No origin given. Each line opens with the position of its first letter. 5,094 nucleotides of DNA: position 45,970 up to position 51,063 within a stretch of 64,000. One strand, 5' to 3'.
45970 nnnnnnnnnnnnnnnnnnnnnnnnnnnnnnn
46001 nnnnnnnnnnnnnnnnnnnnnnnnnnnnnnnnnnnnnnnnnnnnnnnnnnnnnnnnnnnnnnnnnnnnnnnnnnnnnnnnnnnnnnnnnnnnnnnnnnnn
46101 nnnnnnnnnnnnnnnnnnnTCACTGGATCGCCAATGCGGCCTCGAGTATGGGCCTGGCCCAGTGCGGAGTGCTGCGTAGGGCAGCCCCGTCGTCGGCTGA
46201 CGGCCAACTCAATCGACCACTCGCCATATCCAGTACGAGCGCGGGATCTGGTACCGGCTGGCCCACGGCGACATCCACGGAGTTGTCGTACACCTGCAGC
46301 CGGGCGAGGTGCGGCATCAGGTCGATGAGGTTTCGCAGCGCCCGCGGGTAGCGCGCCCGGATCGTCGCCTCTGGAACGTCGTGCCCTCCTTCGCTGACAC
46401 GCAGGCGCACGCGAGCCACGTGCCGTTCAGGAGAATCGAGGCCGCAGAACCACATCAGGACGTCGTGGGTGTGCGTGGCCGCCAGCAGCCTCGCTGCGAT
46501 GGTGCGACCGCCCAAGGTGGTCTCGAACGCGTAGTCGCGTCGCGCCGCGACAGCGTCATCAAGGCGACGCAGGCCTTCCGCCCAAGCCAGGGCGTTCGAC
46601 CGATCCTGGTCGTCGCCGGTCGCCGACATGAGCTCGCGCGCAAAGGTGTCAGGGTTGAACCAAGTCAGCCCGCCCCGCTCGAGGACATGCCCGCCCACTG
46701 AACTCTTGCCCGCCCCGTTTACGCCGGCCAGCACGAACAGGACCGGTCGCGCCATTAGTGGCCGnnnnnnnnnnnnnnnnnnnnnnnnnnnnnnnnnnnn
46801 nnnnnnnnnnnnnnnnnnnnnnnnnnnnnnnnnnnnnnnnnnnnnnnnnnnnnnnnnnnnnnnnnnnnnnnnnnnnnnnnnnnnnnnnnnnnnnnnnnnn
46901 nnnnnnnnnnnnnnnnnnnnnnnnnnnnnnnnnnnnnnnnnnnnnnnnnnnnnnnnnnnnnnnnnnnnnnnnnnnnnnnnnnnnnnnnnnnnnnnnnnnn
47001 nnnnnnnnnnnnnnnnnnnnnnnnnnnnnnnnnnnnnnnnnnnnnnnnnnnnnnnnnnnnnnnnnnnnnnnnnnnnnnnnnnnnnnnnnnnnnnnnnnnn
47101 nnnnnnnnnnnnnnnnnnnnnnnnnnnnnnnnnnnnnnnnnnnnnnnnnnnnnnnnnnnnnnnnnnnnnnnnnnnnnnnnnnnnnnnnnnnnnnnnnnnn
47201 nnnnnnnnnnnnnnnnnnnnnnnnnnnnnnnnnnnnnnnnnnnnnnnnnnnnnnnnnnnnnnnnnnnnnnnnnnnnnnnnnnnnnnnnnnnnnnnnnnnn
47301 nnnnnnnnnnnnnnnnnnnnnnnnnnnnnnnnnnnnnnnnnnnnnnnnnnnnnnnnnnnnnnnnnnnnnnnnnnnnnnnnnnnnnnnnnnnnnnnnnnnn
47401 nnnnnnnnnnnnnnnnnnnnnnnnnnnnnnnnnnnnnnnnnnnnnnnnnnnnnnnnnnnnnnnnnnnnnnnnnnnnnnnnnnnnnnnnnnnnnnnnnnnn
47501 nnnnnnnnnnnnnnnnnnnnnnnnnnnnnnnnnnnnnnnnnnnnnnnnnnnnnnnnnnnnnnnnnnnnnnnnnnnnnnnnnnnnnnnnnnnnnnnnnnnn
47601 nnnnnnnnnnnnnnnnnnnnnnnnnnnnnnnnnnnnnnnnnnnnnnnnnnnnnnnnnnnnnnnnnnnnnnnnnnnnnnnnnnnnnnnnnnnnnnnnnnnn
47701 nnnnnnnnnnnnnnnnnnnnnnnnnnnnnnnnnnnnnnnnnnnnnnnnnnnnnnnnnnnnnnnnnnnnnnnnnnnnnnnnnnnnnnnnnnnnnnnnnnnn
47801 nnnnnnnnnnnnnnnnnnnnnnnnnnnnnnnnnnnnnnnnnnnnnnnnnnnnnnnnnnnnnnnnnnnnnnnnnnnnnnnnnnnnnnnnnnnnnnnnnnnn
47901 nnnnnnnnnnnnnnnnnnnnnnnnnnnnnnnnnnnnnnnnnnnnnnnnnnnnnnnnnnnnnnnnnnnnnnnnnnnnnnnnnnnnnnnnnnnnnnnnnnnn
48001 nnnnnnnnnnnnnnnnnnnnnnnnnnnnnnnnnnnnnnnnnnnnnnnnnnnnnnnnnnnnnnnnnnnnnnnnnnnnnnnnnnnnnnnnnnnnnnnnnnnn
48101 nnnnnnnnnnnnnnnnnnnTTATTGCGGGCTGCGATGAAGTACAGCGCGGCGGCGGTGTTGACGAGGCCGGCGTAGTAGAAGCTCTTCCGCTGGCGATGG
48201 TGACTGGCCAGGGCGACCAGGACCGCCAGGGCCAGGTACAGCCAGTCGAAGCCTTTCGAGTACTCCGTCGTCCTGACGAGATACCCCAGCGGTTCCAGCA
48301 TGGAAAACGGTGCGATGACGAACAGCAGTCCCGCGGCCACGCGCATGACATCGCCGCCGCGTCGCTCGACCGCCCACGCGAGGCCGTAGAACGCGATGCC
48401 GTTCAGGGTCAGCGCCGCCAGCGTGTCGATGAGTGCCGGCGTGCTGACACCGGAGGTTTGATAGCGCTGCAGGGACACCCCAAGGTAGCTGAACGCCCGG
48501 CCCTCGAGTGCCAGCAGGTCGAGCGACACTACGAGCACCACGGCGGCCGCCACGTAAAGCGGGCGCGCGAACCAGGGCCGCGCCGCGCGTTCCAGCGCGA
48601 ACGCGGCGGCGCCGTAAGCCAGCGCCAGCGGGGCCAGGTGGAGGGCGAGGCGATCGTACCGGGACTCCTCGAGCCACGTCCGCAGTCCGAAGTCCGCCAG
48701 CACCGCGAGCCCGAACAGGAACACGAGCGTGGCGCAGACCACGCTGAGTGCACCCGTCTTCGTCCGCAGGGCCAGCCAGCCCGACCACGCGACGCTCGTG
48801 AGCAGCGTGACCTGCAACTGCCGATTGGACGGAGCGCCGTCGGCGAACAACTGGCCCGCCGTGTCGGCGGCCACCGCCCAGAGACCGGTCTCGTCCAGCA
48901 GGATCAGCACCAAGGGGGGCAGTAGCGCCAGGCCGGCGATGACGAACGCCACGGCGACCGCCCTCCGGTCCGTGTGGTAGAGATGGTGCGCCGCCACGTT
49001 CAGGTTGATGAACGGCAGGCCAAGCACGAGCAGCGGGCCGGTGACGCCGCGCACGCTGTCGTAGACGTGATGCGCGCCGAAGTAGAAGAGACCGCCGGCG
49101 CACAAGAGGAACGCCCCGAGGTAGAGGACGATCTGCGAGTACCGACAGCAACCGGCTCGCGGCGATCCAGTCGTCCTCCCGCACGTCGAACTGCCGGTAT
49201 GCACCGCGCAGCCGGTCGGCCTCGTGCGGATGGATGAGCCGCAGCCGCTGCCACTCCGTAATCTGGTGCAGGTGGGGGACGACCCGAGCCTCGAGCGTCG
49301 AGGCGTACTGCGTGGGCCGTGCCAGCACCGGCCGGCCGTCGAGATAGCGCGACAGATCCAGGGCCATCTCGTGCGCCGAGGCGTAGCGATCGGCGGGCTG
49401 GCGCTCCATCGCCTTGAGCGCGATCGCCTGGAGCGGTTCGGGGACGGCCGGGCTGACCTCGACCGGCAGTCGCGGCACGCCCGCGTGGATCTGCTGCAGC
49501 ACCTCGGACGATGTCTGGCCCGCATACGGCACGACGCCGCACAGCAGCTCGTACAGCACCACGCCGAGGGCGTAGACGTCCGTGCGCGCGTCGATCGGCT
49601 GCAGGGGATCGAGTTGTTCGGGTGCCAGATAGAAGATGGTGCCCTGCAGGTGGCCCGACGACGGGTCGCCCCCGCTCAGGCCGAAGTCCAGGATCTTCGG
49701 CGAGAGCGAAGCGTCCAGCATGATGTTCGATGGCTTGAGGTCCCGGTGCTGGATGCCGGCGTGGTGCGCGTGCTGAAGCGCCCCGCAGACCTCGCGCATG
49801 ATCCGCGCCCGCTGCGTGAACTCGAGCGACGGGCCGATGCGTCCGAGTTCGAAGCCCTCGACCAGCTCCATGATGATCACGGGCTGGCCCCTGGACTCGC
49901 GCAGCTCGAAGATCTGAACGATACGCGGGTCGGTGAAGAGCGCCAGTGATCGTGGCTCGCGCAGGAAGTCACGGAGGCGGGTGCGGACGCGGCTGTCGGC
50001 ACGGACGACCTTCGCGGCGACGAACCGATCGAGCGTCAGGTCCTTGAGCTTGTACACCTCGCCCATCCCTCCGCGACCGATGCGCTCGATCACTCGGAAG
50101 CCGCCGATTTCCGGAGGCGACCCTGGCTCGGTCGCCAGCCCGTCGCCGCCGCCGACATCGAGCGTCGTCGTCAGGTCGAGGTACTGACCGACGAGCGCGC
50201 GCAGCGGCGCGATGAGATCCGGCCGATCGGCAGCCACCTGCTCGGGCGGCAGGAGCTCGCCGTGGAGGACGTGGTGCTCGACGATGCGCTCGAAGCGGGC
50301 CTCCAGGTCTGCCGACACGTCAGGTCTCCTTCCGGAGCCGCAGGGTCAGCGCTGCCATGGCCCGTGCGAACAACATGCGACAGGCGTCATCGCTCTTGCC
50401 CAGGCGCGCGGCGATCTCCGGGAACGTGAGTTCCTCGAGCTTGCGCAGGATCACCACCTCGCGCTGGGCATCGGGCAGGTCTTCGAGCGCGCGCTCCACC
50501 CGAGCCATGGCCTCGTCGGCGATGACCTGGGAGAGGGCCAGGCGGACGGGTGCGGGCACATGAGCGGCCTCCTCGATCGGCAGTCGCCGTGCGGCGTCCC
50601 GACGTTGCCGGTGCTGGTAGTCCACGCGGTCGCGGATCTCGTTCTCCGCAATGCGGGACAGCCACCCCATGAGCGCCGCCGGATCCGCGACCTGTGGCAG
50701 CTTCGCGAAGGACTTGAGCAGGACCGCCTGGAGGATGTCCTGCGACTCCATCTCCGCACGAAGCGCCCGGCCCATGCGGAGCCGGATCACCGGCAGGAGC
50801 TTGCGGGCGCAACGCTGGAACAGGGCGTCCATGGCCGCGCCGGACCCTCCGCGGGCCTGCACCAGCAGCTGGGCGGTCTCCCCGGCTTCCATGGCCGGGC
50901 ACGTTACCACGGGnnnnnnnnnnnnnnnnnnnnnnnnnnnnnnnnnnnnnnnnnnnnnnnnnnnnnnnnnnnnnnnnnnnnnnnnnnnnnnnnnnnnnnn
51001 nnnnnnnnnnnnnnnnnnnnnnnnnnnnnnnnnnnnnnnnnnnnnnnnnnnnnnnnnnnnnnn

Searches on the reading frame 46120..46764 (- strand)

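Call 48: search_protein_families(library=pfam, proteins=[window:46120-46764:-], max_evalue=0.0001)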
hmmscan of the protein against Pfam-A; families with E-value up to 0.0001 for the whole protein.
window:46120-46764:- (214 aa): 1 family
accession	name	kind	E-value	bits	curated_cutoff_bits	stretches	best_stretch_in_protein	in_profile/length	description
PF13671.12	AAA_33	-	7.8e-08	33.2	27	1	9-136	1-134/143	AAA domain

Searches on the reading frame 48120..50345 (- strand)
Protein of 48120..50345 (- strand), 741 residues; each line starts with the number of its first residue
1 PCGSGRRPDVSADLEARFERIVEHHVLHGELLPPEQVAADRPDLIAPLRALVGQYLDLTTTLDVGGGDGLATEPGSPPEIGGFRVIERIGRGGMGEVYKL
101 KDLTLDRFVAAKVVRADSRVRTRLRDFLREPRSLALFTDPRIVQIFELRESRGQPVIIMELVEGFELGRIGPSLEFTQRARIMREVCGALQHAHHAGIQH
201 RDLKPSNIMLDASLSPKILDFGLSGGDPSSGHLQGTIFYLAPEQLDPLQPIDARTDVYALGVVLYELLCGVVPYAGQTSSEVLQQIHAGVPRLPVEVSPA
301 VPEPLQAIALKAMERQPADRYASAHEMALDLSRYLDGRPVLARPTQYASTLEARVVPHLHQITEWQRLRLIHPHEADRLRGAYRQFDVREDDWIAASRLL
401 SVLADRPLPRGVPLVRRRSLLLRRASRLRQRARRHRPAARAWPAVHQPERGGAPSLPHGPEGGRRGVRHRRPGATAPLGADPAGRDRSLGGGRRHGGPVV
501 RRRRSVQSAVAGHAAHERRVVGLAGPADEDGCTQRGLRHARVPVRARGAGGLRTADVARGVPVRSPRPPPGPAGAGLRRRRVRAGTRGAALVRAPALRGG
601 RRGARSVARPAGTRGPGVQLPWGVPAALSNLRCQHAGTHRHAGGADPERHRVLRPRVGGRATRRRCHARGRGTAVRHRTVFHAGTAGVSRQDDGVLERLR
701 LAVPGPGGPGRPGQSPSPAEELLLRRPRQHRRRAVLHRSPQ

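Call 47: search_protein_families(library=pfam, proteins=[window:48120-50345:-], max_evalue=0.0001)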
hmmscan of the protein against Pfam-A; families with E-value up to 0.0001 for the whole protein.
window:48120-50345:- (741 aa): 2 families
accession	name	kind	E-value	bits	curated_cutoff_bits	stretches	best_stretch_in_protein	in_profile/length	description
PF00069.31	Pkinase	-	1.3e-42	146.5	31.7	1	84-322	2-253/263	Protein kinase domain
PF07714.23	PK_Tyr_Ser-Thr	-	5.7e-26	91.8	23.1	1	85-321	3-249/258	Protein tyrosine and serine/threonine kinase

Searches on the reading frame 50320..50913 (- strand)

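Call 48: search_protein_families(library=pfam, proteins=[window:50320-50913:-], max_evalue=0.0001)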
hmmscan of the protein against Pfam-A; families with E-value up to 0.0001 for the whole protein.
window:50320-50913:- (197 aa): 3 families
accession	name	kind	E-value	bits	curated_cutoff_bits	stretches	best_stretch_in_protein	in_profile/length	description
PF08281.18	Sigma70_r4_2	-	5.3e-13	48.8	25.7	1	138-189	3-54/54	Sigma-70, region 4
PF04545.22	Sigma70_r4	-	8.2e-10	38.5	24.1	1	142-189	1-48/50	Sigma-70, region 4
PF07638.17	Sigma70_ECF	-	1.7e-07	31.8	21.1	1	12-179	3-169/185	ECF sigma factor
